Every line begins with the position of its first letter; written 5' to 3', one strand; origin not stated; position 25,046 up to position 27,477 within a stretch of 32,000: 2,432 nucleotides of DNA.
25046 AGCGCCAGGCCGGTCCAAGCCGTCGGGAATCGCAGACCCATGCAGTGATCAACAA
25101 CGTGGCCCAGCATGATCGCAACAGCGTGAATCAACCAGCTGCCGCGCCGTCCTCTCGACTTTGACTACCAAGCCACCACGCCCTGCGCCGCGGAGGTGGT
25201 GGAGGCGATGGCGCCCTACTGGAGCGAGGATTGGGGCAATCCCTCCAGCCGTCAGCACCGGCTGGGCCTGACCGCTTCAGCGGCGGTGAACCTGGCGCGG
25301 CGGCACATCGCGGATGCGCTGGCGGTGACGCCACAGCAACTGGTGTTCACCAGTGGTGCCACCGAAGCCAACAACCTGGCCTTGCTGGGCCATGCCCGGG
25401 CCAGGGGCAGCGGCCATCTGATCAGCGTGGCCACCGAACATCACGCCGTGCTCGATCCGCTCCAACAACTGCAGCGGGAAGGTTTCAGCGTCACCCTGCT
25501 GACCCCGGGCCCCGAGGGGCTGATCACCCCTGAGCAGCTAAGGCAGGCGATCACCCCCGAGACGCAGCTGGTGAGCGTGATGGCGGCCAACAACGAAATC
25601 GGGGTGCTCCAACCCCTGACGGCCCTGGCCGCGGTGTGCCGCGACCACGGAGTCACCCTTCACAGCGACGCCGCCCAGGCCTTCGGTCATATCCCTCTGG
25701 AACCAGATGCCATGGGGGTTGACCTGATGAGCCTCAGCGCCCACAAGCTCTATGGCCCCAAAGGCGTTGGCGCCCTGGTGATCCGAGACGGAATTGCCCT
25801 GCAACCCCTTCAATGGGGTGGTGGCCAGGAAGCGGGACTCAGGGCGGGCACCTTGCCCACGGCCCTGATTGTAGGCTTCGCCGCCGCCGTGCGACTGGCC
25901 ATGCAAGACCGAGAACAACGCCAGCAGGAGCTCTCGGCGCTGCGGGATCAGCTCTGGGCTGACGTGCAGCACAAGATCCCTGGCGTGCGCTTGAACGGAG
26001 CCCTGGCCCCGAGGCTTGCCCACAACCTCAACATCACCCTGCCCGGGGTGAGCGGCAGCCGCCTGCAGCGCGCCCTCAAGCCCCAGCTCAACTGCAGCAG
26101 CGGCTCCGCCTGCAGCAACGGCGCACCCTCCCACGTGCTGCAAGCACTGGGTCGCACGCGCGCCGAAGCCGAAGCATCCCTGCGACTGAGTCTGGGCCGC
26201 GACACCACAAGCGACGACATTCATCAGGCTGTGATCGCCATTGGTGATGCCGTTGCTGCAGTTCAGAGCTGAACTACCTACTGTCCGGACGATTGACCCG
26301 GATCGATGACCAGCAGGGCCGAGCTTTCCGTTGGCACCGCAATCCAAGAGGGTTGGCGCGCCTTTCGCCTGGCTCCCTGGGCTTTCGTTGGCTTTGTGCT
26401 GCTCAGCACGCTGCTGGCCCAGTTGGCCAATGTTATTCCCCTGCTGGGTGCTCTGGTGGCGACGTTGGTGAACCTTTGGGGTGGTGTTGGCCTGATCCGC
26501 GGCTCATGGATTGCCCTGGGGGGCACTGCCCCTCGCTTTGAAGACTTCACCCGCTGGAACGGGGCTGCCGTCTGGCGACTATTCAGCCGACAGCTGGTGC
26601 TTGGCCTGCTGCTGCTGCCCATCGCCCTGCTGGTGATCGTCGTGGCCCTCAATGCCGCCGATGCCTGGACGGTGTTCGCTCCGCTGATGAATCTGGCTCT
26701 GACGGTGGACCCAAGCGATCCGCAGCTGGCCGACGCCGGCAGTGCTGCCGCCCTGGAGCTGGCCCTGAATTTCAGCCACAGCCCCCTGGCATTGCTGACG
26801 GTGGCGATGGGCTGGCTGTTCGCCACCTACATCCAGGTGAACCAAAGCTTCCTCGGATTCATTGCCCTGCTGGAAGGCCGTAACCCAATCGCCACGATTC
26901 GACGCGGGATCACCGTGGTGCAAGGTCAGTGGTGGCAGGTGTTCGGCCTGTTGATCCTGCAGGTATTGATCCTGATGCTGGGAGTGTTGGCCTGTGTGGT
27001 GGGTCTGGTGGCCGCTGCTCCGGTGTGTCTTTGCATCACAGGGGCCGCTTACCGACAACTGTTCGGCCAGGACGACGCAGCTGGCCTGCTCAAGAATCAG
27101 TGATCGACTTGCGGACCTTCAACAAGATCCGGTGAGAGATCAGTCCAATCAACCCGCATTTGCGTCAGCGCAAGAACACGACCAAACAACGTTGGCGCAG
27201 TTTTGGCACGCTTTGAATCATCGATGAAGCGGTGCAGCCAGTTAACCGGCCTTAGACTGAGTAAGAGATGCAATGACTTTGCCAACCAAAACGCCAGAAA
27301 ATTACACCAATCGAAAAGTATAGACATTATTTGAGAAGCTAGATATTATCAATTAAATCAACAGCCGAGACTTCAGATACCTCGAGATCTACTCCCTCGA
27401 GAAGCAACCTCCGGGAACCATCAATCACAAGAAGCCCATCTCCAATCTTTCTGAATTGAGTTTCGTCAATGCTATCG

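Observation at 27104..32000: AT-rich island encoding an RTX propeller protein, a TPR-glycosyltransferase and a sulfotransferase: candidate surface-protein production and modification module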

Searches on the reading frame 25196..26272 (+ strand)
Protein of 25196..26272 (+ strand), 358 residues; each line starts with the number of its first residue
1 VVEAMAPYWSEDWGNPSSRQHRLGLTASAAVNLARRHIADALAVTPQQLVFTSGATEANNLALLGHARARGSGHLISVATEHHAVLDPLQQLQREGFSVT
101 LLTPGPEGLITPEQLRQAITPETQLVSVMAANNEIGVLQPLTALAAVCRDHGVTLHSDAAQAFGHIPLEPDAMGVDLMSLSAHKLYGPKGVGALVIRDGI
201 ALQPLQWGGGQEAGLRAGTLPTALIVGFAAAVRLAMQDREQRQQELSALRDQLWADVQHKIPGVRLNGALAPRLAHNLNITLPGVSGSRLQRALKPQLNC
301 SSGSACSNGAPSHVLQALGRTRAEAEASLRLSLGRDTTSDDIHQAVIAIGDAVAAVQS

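Call 5: search_protein_families(library=pfam, proteins=[window:25196-26272:+], max_evalue=0.01)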
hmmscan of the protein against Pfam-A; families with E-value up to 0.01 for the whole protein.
window:25196-26272:+ (358 aa): 4 families
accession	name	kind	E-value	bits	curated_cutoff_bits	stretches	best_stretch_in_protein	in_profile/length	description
PF00266.25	Aminotran_5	-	7e-69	233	21.5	1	2-343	16-369/371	Aminotransferase class-V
PF01212.27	Beta_elim_lyase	-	6.1e-09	36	27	1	47-163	48-173/288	Beta-eliminating lyase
PF01041.23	DegT_DnrJ_EryC1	-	8e-08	32.3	19.8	1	50-164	43-151/360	DegT/DnrJ/EryC1/StrS aminotransferase family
PF00155.27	Aminotran_1_2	-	0.0013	18.4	19.7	1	39-255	58-281/361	Aminotransferase class I and II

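Call 6: search_protein_families(library=ncbifam, proteins=[window:25196-26272:+], max_evalue=0.01)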
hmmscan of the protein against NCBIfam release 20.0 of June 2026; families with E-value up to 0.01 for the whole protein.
window:25196-26272:+ (358 aa): 41 families (the best 25 are shown)
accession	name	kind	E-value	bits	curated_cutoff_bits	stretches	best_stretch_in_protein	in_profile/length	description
TIGR03235.1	DNA_S_dndA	equivalog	5.2e-110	368.1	480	1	2-332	15-352/353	cysteine desulfurase DndA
NF010611.0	PRK14012.1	equivalog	2e-106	356.4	548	1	2-354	22-380/406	IscS subfamily cysteine desulfurase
TIGR02006.1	IscS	equivalog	6.8e-106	354.7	643.2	1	2-355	20-377/402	IscS subfamily cysteine desulfurase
TIGR03402.1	FeS_nifS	equivalog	1.1e-103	346.9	530.75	1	2-354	16-371/379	cysteine desulfurase NifS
NF002806.0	PRK02948.1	subfamily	2.4e-72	244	304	1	10-349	25-368/381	IscS subfamily cysteine desulfurase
TIGR03403.1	nifS_epsilon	equivalog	6e-70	236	587.7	1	2-354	16-374/382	NifS family cysteine desulfurase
TIGR01977.1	am_tr_V_EF2568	hypoth_equivalog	6.4e-41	140.6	377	1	1-349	16-373/376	cysteine desulfurase family protein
TIGR01979.1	sufS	subfamily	6.5e-36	124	475.1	1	2-349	35-395/403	SufS family cysteine desulfurase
NF040779.1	Sec_lyase_SclA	exception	1.2e-29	103.4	525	1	3-212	18-229/378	selenocysteine lyase SclA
NF041166.1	f2_encap_cargo1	exception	5.7e-26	91.8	800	1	4-210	264-474/623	family 2A encapsulin nanocompartment cargo protein cysteine desulfurase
NF006791.0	PRK09295.1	equivalog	1.2e-23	83.8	661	1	21-210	59-252/406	cysteine desulfurase SufS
TIGR03392.1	FeS_syn_CsdA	equivalog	2e-23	83.2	493.6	1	1-210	32-245/398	cysteine desulfurase CsdA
NF008126.0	PRK10874.1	equivalog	5.7e-23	81.7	607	1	1-211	35-249/401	cysteine desulfurase CsdA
TIGR01976.1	am_tr_V_VC1184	hypoth_equivalog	1.1e-20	74.4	352.35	1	25-257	57-294/401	cysteine desulfurase-like protein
TIGR04343.1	egtE_PLP_lyase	equivalog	3.5e-17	62.3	400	1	29-232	54-261/370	ergothioneine biosynthesis PLP-dependent enzyme EgtE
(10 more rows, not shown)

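Call 20: find_related_loci(query=window:25196-26272:+, collection=genome_contigs, flank=10000)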
Query window:25196-26272:+ (358 aa) in genome_contigs; peptide patterns used: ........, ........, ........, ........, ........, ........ (x = any residue, [..] = any of these).
600 stretches matched a pattern (row limit reached: there are more); 569 encode a relative of the query (tblastn E <= 1e-3); the best 80 are kept; 80 distinct loci.
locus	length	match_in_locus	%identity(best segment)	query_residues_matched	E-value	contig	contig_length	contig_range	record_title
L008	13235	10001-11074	75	1-358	2e-173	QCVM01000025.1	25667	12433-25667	Synechococcus sp. AG-686-B21 Ga0171729_1025, whole genome shotgun sequence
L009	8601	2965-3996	73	1-344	9e-170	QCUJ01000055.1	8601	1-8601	Synechococcus sp. AG-679-B05 Ga0171714_1055, whole genome shotgun sequence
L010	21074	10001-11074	69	1-357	4e-162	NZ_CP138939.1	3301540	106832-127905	Synechococcus sp. MIT S1220 chromosome, complete genome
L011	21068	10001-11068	64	8-358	2e-148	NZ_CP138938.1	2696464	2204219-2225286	Prochlorococcus sp. MIT 0707 chromosome, complete genome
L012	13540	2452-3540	63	1-358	1e-147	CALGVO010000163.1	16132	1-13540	MAG TPA_asm: uncultured Synechococcus sp. isolate ERR1995204_bin.15_CONCOCT_v1.1_MAG genome assembly, contig: ERZ1644702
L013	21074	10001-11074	64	1-353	1e-147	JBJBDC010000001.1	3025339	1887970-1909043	MAG: Synechococcus sp. isolate CUG2171 NODE_1_length_3025339_cov_327.349520, whole genome shotgun sequence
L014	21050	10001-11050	57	1-345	3e-133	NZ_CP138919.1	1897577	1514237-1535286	Prochlorococcus marinus str. MIT 1012 chromosome, complete genome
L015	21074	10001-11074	55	1-353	7e-133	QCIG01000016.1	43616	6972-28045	Prochlorococcus sp. AG-402-K14 Ga0115736_116, whole genome shotgun sequence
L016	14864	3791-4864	54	1-353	3e-132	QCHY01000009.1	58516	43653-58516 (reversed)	Prochlorococcus sp. AG-402-I20 Ga0115729_109, whole genome shotgun sequence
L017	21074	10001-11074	55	1-353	3e-131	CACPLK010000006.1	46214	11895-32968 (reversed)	MAG: uncultured Prochlorococcus sp. isolate AG-439-L12 genome assembly, contig: AG-439-L12_NODE_6, whole genome shotgun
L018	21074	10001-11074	55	1-353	8e-131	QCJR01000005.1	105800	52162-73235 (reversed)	Prochlorococcus sp. AG-409-D14 Ga0171879_105, whole genome shotgun sequence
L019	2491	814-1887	55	1-353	1e-137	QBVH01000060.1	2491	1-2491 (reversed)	Prochlorococcus sp. AG-311-D23 Ga0171734_160, whole genome shotgun sequence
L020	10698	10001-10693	82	1-231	2e-126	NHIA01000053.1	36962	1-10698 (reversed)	MAG: Cyanobacteria bacterium TMED177 124092, whole genome shotgun sequence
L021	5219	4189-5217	55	1-338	3e-126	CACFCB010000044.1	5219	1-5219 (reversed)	uncultured Prochlorococcus sp. isolate AG-410-A05 genome assembly, contig: AG-410-A05_NODE_44, whole genome shotgun sequ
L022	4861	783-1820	57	1-342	4e-113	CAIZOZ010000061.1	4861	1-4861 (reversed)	MAG: uncultured cyanobacterium isolate Loc090519-5m_bin-1412 genome assembly, contig: bin-1412:061/572, whole genome sho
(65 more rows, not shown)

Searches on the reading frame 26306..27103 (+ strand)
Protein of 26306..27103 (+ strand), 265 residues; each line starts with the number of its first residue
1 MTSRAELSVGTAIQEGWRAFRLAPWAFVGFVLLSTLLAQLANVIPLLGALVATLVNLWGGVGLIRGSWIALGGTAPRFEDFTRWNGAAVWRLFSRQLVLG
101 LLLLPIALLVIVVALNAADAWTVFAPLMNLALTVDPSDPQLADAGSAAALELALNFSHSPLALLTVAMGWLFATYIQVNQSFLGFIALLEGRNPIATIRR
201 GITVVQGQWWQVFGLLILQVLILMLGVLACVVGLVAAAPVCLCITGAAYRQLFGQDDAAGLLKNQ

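Call 5: search_protein_families(library=pfam, proteins=[window:26306-27103:+], max_evalue=0.01)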
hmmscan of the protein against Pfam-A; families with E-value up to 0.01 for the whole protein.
window:26306-27103:+ (265 aa): 1 family
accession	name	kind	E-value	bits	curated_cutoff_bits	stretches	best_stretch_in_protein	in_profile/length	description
PF12534.13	Pannexin_like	-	0.0094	15.5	25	0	209-244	23-57/346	Pannexin-like TM region of LRRC8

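Call 6: search_protein_families(library=ncbifam, proteins=[window:26306-27103:+], max_evalue=0.01)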
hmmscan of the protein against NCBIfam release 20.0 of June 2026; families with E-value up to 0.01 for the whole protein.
window:26306-27103:+ (265 aa): 1 family
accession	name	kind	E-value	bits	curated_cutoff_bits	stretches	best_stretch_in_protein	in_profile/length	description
NF041043.1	BPSS1780_fam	subfamily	0.00038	19.7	90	1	13-254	8-246/247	BPSS1780 family membrane protein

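Call 55: find_encoding_contigs(protein=window:26306-27103:+, flank=9000, max_places=10)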
Protein window:26306-27103:+ (265 aa): 23 contigs read that carry it; 2 places shown.
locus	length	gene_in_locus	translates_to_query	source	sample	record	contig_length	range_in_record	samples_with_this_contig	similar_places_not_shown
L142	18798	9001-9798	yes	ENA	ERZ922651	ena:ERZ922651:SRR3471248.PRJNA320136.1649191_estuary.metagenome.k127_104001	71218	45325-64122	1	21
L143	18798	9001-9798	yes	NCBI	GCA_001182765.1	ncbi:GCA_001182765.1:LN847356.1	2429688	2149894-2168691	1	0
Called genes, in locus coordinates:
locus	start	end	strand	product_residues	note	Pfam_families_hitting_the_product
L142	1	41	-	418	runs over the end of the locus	PF00291:PALP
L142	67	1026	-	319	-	PF01209:Ubie_methyltran, PF13489:Methyltransf_23, PF08241:Methyltransf_11, PF08242:Methyltransf_12, PF13649:Methyltransf_25, PF13847:Methyltransf_31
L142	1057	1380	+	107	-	PF01253:SUI1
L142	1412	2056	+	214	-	PF01583:APS_kinase, PF13671:AAA_33 (weak)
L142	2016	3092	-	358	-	PF01594:AI-2E_transport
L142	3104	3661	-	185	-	PF00731:AIRC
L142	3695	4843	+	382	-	-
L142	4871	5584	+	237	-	PF13489:Methyltransf_23 (weak), PF13847:Methyltransf_31, PF08241:Methyltransf_11, PF08242:Methyltransf_12, PF13649:Methyltransf_25, PF07109:Mg-por_mtran_C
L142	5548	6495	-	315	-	PF00849:PseudoU_synth_2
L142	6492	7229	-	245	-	PF00072:Response_reg, PF00196:GerE, PF08281:Sigma70_r4_2 (faint)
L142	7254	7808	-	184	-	-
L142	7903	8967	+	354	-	PF00266:Aminotran_5, PF01212:Beta_elim_lyase, PF01041:DegT_DnrJ_EryC1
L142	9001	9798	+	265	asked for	-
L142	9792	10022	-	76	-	-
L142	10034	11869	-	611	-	-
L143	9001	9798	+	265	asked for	-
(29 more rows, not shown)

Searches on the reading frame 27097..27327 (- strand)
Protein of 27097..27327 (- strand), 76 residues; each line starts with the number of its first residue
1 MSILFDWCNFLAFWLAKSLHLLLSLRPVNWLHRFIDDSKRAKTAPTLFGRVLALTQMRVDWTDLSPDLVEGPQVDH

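Call 5: search_protein_families(library=pfam, proteins=[window:27097-27327:-], max_evalue=0.01)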
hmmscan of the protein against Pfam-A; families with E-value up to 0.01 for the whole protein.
window:27097-27327:- (76 aa): 0 families

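Call 73: search_protein_families(library=padloc, proteins=[window:27097-27327:-], max_evalue=0.01)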
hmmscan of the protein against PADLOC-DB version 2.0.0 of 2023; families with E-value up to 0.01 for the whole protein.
window:27097-27327:- (76 aa): 0 families

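Call 89: search_protein_families(library=phrogs, proteins=[window:27097-27327:-], max_evalue=0.001)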
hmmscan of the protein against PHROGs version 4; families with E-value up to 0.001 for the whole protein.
window:27097-27327:- (76 aa): 0 families
